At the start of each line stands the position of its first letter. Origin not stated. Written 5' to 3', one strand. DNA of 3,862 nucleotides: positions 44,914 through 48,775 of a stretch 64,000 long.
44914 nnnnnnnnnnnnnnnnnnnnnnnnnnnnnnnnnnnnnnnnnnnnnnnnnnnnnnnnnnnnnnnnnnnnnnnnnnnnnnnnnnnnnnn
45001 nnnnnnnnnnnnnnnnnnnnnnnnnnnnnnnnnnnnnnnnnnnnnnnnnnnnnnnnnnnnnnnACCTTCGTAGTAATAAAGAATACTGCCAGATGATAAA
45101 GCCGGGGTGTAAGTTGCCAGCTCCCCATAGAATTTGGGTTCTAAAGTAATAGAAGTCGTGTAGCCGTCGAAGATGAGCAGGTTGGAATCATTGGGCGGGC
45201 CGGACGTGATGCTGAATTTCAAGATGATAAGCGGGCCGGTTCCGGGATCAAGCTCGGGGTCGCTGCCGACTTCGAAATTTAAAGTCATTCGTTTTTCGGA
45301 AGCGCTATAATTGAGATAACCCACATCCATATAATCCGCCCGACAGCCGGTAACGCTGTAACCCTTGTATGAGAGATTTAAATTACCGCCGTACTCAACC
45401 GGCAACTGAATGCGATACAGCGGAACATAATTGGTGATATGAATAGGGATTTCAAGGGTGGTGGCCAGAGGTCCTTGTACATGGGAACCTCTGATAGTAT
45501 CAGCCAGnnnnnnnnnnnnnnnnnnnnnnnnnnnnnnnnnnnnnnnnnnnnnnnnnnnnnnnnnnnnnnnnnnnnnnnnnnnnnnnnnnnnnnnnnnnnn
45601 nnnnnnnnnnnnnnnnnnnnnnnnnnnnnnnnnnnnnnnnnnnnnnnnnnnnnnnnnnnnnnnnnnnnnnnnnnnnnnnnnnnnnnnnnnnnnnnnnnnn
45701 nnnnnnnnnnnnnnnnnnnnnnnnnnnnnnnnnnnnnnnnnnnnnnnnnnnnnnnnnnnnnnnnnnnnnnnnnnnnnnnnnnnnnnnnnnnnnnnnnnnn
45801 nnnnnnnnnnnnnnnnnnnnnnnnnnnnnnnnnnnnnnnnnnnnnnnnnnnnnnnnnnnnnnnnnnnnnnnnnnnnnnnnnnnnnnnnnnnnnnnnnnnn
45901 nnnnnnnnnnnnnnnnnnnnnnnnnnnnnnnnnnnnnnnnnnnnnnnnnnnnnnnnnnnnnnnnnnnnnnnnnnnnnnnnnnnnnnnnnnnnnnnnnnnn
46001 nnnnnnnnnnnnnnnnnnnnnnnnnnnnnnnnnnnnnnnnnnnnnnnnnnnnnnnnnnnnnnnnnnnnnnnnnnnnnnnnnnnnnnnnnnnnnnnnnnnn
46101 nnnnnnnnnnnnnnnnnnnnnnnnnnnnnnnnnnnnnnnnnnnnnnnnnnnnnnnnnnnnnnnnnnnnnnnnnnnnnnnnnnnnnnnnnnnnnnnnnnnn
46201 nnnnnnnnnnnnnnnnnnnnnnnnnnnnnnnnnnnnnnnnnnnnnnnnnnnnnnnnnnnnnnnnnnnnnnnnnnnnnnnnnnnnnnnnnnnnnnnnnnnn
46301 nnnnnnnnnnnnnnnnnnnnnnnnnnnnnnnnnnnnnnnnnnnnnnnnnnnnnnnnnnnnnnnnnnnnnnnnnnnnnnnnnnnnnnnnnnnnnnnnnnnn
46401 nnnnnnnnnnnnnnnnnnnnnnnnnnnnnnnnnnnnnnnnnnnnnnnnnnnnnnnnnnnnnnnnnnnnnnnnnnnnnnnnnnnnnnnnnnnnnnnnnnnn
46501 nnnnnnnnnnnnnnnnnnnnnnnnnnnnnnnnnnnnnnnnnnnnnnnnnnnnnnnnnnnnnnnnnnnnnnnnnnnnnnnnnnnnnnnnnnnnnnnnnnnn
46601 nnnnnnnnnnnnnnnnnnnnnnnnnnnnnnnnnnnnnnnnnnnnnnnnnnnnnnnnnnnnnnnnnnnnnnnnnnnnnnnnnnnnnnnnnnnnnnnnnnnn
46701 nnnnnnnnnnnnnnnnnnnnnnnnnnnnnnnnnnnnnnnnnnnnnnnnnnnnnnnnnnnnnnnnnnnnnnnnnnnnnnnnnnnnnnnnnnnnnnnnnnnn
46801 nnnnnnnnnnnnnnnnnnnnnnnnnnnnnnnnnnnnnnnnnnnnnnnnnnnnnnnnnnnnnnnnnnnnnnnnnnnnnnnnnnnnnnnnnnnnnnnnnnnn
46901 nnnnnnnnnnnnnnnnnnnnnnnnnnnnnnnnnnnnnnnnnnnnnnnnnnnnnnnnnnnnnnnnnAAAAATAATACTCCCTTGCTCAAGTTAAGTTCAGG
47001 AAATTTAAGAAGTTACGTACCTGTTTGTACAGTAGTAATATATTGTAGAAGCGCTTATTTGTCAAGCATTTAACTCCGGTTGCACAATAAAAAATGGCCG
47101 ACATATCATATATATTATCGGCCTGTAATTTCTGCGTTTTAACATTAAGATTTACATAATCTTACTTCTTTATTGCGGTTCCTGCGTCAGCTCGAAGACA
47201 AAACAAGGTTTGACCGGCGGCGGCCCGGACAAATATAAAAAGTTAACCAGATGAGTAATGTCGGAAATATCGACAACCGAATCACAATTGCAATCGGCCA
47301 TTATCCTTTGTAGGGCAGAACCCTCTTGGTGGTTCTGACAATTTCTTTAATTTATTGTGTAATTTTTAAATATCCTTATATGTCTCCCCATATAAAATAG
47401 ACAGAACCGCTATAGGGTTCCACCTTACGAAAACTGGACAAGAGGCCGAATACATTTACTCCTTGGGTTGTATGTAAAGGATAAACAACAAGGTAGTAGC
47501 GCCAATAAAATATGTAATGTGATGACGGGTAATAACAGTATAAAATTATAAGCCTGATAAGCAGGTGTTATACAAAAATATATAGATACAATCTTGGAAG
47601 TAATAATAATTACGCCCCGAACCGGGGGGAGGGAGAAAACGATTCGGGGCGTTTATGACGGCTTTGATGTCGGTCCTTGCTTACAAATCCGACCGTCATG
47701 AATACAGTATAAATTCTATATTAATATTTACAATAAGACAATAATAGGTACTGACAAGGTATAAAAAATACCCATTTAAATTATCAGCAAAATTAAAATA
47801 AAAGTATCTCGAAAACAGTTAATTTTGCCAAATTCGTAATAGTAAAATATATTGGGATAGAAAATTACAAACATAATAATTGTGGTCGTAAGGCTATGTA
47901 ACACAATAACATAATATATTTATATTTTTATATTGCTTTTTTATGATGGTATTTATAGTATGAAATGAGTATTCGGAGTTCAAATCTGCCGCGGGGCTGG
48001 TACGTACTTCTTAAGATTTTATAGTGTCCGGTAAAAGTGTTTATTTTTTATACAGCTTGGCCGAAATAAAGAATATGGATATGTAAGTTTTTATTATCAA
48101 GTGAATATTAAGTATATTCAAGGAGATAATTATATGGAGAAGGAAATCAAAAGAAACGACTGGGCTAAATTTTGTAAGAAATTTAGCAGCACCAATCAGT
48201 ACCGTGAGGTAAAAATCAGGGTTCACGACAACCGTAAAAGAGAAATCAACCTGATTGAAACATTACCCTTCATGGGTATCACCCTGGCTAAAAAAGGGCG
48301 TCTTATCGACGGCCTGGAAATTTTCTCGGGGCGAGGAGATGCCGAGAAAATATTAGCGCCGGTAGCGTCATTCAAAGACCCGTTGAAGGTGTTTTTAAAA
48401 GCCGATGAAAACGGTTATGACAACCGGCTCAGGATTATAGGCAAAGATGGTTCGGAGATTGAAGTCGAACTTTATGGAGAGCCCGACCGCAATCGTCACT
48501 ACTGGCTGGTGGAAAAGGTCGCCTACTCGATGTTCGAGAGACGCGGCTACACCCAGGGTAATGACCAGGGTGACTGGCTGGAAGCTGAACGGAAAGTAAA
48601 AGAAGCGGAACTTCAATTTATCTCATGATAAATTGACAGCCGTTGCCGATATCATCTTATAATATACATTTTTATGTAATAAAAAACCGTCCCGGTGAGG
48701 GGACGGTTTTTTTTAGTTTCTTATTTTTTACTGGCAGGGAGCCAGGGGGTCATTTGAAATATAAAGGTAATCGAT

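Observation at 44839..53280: The three C10 peptidases carry a cohesin-like beta-sandwich immediately upstream of the dockerin-like CTD, suggesting self-assembly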

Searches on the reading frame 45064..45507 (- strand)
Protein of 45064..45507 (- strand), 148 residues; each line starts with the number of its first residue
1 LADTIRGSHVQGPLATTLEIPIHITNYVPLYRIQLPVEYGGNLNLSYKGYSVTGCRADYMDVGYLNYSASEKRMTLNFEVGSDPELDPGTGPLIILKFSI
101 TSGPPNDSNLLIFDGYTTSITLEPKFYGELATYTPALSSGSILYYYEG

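Call 7: search_protein_families(library=pfam, proteins=[window:45064-45507:-], max_evalue=10)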
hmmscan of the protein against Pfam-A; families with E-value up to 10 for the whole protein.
seq(148 aa): 1 family
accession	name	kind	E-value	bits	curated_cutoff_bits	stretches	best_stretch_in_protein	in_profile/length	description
PF13467.12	RHH_4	-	0.093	13.2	25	1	114-131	9-26/67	Ribbon-helix-helix domain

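Call 11: find_homologous_proteins(query=window:45064-45507:-, max_evalue=0.01)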
Query seq(148 aa): 2 candidates shared short words with the query, none scored E <= 0.01.

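Call 19: search_solved_structures(query=A1, max_evalue=10, show_alignments=3)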
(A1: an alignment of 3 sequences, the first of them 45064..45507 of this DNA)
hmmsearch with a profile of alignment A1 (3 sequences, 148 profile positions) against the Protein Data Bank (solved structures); distinct sequences matched with E-value up to 10: 0.

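Call 20: predict_structure(alignment_id=A1)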
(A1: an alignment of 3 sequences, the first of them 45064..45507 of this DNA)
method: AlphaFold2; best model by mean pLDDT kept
length: 148 residues; sequences in the alignment: 3
mean_pLDDT: 52.4   pTM: 0.50
mean pLDDT of the five models: 52.4, 51.0, 44.1, 44.2, 43.6
residues with pLDDT >= 90: 0; 70-90: 6; 50-70: 80; < 50: 62
segments of 3 or more residues with pLDDT < 50: 1-12, 56-58, 82-88, 105-123, 131-148
pLDDT, mean of each block of 10 residues (from residue 1): 32 59 57 58 64 57 60 62 49 68 49 40 48 44 36
secondary structure, 60 per line:
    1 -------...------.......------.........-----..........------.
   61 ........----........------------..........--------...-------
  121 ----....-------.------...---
elements in order: E8-10 E17-23 E30-38 E44-53 E60-68 E73-80 E93-102 E111-113 E125-128 E143-145

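Call 21: search_protein_representatives(alignment_id=A1)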
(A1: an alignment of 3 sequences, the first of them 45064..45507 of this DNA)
Query: 3 sequences, 148 profile positions. Proteins with E-value up to 0.001 (for the whole library): 354; up to 1e-10: 224; up to 1e-30: 7. The best 150 are listed.
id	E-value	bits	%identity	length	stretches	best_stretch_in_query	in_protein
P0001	1.5e-39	151.6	-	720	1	1-148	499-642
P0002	2.7e-38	147.5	-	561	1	1-146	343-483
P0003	1.6e-36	141.8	-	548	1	1-148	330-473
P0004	8.1e-36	139.5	-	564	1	1-146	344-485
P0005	1.2e-34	135.7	-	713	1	1-146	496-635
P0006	3.0e-31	124.6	-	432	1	1-147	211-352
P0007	6.1e-31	123.6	-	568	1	1-146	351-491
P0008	2.7e-30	121.5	-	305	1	1-145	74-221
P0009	1.3e-29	119.4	-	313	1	1-145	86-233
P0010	8.5e-29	116.7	-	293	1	1-145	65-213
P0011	1.0e-28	116.5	-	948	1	1-145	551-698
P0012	1.0e-28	116.4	-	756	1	1-147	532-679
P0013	1.4e-28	116.0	-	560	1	1-144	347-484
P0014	2.2e-28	115.4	-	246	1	1-146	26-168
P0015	3.0e-28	114.9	-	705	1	1-148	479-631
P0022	3.2e-26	108.3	-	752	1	1-146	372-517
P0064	4.7e-21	91.6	-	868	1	1-145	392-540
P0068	1.4e-20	90.0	-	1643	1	2-143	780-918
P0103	2.4e-18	82.8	-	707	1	17-144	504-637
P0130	1.8e-16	76.7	-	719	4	13-145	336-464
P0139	7.4e-16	74.7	-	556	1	1-144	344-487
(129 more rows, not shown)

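Call 27: search_protein_families(library=pfam, alignment_id=A3, max_evalue=1)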
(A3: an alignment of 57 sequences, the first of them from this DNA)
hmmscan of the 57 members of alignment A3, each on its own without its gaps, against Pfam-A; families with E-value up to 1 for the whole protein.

A. member 1, seq(148 aa): 1 family
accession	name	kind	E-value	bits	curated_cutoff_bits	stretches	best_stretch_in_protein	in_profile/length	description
PF13467.12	RHH_4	-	0.093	13.2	25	1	114-131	9-26/67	Ribbon-helix-helix domain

B. families by the number of members that match (of 57 scanned): 10 families
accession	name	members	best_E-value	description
PF00963.24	Cohesin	10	0.00011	Cohesin domain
PF04962.18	KduI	2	0.008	KduI/IolB family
PF23619.1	Ig_VWA7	1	0.01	VWA7 Ig-like domain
PF03909.22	BSD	1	0.055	BSD domain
PF13860.13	FlgD_ig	1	0.064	FlgD Ig-like domain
PF22932.2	Ubiq_DUF_assoc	1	0.085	DUF569 associated ubiquitin-like domain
PF13467.12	RHH_4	1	0.093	Ribbon-helix-helix domain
PF02563.21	Poly_export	1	0.099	Polysaccharide biosynthesis/export protein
PF12736.12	CABIT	1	0.14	Cell-cycle sustaining, positive selection,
PF19714.4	DUF6209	1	0.25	Family of unknown function (DUF6209)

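Call 28: search_solved_structures(query=A3, max_evalue=10, show_alignments=3)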
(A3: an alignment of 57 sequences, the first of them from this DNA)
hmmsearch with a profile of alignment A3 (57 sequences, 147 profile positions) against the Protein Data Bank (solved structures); distinct sequences matched with E-value up to 10: 7.
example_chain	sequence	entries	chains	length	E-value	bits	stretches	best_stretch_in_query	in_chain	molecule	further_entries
2xdh_A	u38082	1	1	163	0.11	15.4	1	4-46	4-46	COHESIN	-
5nrm_A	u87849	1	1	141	0.58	13.1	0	93-122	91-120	Endoglucanase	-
5nrk_A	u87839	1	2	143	0.6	13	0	93-122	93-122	Endoglucanase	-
6vbu_9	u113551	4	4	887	1.1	12.2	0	16-52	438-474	Bardet-Biedl syndrome 9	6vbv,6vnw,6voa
3qiu_C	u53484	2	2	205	1.1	12.1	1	80-105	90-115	TCR 226 alpha chain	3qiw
8rd6_A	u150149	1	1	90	1.2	12.1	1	40-108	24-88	Protein TonB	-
9j4d_F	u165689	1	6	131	1.5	11.8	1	42-98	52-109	Tubulin polymerization-promoting protein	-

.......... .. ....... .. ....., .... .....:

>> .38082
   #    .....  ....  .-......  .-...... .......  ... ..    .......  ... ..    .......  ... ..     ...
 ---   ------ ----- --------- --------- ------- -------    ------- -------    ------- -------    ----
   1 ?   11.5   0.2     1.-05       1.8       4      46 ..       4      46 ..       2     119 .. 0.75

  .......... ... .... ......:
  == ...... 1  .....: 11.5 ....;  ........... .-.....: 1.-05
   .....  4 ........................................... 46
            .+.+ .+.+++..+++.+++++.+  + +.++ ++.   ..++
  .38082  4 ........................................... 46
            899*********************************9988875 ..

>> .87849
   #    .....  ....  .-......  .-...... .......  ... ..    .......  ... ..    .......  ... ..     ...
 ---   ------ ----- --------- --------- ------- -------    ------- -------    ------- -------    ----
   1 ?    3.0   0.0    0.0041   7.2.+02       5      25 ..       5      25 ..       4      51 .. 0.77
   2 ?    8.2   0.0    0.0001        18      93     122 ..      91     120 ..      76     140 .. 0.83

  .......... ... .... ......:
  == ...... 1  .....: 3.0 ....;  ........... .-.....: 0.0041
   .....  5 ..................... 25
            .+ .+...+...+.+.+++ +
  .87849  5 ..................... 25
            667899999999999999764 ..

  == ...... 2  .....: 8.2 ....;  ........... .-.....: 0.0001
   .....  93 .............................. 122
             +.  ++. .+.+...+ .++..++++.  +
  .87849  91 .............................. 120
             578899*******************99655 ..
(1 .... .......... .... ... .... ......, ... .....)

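Call 29: find_homologous_proteins(query=A3, max_evalue=0.00001)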
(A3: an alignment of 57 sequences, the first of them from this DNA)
Query A3 (57 sequences) (148 aa, profile of the alignment): 7 proteins with E <= 0.00001 among 2090 candidates.
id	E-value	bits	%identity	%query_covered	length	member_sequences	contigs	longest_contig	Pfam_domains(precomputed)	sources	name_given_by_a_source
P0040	1.3e-48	182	36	96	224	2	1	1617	PF00404.25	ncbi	-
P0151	2.6e-47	178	33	96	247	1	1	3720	PF00404.25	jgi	jgi:hypothetical protein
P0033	1.4e-45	173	35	96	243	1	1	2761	PF00404.25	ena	-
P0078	2.0e-42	162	32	99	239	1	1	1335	-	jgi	jgi:hypothetical protein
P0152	2.8e-42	162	35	96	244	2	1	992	PF00404.25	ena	-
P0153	1.2e-37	147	27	97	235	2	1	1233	-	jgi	jgi:hypothetical protein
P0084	2.2e-36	143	30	97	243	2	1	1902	-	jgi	jgi:hypothetical protein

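Call 37: search_protein_families(library=pfam, proteins=[P0130, P0068, P0011, P0022, P0103, P0139], max_evalue=0.1)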
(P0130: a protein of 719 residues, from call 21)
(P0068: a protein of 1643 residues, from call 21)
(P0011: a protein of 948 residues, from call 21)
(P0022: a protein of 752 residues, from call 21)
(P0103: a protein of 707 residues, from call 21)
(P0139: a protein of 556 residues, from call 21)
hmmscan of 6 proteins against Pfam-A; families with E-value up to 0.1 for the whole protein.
P0130 (719 aa): 4 families
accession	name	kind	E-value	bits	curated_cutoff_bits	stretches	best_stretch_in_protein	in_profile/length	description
PF00963.24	Cohesin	-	2.1e-21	77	24.1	3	478-594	5-129/139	Cohesin domain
PF13860.13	FlgD_ig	-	6.9e-09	36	27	1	645-705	13-74/79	FlgD Ig-like domain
PF18962.6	Por_Secre_tail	-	7.7e-07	29.8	27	1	636-708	2-66/75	Secretion system C-terminal sorting domain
PF13585.12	CHU_C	-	0.0014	19.1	27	1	655-706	28-72/86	CHU_C Type IX secretion signal domain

P0068 (1643 aa): 4 families
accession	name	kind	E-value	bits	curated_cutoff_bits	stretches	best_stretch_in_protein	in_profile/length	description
PF01640.23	Peptidase_C10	-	3.7e-45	155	26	1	177-372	1-194/194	Peptidase C10 family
PF18911.6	PKD_4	-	2.8e-09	37.4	27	1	727-762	34-69/85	PKD domain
PF00801.26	PKD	-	5e-07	30.1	23.5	1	729-760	31-64/80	PKD domain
PF20773.4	InhA-like_MAM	-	0.057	13.4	26.9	0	652-696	116-162/191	Immune inhibitor A-like, MAM domain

P0011 (948 aa): 6 families
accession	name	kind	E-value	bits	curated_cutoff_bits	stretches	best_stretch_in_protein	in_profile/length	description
PF18911.6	PKD_4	-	9.8e-12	45.2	27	1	484-539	19-74/85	PKD domain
PF02412.23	TSP_3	-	1.2e-09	38.1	25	3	777-812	1-36/36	Thrombospondin type 3 repeat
PF13365.12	Trypsin_2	-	1.6e-09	39.1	27.6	1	260-418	1-143/144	Trypsin-like peptidase domain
PF00801.26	PKD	-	1.2e-08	35.2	23.5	1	485-533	13-65/80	PKD domain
PF00089.32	Trypsin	-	3.6e-05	24.1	20.6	1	249-444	17-219/220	Trypsin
PF00944.25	Peptidase_S3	-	0.052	13.8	21.2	1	396-431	100-135/159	Alphavirus core protein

P0022 (752 aa): 7 families
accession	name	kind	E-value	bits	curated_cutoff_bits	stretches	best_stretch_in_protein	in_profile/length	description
PF18911.6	PKD_4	-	4.7e-10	39.8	27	1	318-360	32-74/85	PKD domain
PF02412.23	TSP_3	-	8.3e-10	38.6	25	4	546-569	13-36/36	Thrombospondin type 3 repeat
PF13529.12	Peptidase_C39_2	-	3.7e-08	34.5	24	2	213-255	85-134/143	Peptidase_C39 like family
PF00801.26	PKD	-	8e-08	32.6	23.5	1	299-354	6-65/80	PKD domain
PF00036.39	EF-hand_1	-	0.0017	18.2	25.4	0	720-738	8-26/29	EF hand domain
PF13405.12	EF-hand_6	-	0.0047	17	25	0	682-699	10-27/30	EF-hand domain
PF13499.12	EF-hand_7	-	0.0061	17.3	30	0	682-738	12-66/67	EF-hand domain pair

P0103 (707 aa): 5 families
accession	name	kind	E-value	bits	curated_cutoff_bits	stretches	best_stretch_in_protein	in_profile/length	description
PF01640.23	Peptidase_C10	-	1.2e-36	127.2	26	1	197-382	1-194/194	Peptidase C10 family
PF18911.6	PKD_4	-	3.5e-12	46.7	27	1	421-470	19-68/85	PKD domain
PF00404.24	Dockerin_1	-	6.3e-12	45.9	22.9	1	644-697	2-56/57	Dockerin type I domain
PF00801.26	PKD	-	1.4e-09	38.2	23.5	1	424-469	15-64/80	PKD domain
PF00963.24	Cohesin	-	0.021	15.4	24.1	0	493-607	4-114/139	Cohesin domain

P0139 (556 aa): 5 families
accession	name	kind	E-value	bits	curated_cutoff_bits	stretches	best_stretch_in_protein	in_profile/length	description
PF18911.6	PKD_4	-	1.2e-10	41.7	27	1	281-334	19-76/85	PKD domain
PF00801.26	PKD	-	1e-07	32.3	23.5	1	282-327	17-66/80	PKD domain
PF00404.24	Dockerin_1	-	3.6e-07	30.7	22.9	1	493-546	2-56/57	Dockerin type I domain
PF08450.18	SGL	-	5.4e-07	29.9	26.3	1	29-221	2-211/246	SMP-30/Gluconolactonase/LRE-like region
PF22036.2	MoaF_like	-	0.062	13.6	27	0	163-193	50-80/94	MoaF-like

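Call 51: find_related_loci(query=A1, collection=genome_contigs, flank=3000)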
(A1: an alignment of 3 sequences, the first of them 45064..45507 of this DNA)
Query A1 (148 aa) in genome_contigs; peptide patterns used: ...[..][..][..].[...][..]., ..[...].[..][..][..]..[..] (x = any residue, [..] = any of these).
78 stretches matched a pattern; 2 encode a relative of the query (tblastn E <= 1e-3); 2 distinct loci.
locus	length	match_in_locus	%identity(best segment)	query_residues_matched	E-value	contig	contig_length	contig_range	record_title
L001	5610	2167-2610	97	1-148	2e-96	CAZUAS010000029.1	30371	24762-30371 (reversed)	MAG TPA_asm: uncultured Ignavibacteriales bacterium isolate binchicken_co43_183 genome assembly, contig: NODE_2417_lengt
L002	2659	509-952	38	1-147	1e-26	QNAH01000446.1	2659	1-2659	MAG: Candidatus Zixiibacteriota bacterium isolate B117_G9 B117_Guay9_scaffold_101430, whole genome shotgun sequence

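Call 72: search_protein_families(library=pfam, alignment_id=A7, max_evalue=0.001)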
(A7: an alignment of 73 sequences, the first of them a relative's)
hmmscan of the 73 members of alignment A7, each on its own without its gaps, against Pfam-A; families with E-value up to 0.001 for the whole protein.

A. member 1, P0001 (720 aa): 3 families
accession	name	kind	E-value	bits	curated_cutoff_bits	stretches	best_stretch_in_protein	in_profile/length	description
PF01640.23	Peptidase_C10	-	1.2e-48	166.4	26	1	192-392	1-194/194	Peptidase C10 family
PF18911.6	PKD_4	-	4.3e-11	43.2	27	1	433-496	18-83/85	PKD domain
PF00801.26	PKD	-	1.2e-09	38.5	23.5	1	421-484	3-69/80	PKD domain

B. families by the number of members that match (of 73 scanned): 33 families (the first 25 are shown)
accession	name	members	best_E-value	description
PF18911.6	PKD_4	73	7.6e-15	PKD domain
PF00801.26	PKD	72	1.3e-10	PKD domain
PF00404.24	Dockerin_1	21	6.3e-12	Dockerin type I domain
PF01640.23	Peptidase_C10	18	7.3e-51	Peptidase C10 family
PF08450.18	SGL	9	3.5e-07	SMP-30/Gluconolactonase/LRE-like region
PF00112.29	Peptidase_C1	8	1.3e-51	Papain family cysteine protease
PF03051.21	Peptidase_C1_2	5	3.3e-05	Peptidase C1-like family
PF01364.23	Peptidase_C25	4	7.6e-64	Peptidase family C25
PF13517.12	FG-GAP_3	4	3.6e-36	FG-GAP-like repeat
PF00082.27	Peptidase_S8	4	4.7e-18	Subtilase family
PF01839.29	FG-GAP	4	6.6e-14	FG-GAP repeat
PF02412.23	TSP_3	4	6.9e-13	Thrombospondin type 3 repeat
PF13365.12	Trypsin_2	3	1.6e-09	Trypsin-like peptidase domain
PF21959.2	DUF6923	3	3.6e-05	Repeat of unknown function (DUF6923)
PF02868.21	Peptidase_M4_C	2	2e-40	Thermolysin metallopeptidase, alpha-helical domain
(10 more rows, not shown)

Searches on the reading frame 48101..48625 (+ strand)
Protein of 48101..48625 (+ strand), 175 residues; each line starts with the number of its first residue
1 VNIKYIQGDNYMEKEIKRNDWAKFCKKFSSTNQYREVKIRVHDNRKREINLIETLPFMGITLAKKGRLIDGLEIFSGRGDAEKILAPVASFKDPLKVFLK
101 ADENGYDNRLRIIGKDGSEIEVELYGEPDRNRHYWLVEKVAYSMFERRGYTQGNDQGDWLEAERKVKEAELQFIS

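Call 57: search_protein_families(library=pfam, proteins=[window:48101-48625:+], max_evalue=0.001)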
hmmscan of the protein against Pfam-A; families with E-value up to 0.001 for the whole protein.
window:48101-48625:+ (175 aa): 2 families
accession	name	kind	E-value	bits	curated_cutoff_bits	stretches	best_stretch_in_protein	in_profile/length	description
PF11154.13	DUF2934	-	1.3e-06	28.3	22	1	137-166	6-35/37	Protein of unknown function (DUF2934)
PF17269.7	DUF5335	-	1.9e-05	24.8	27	1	13-78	2-64/110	Family of unknown function (DUF5335)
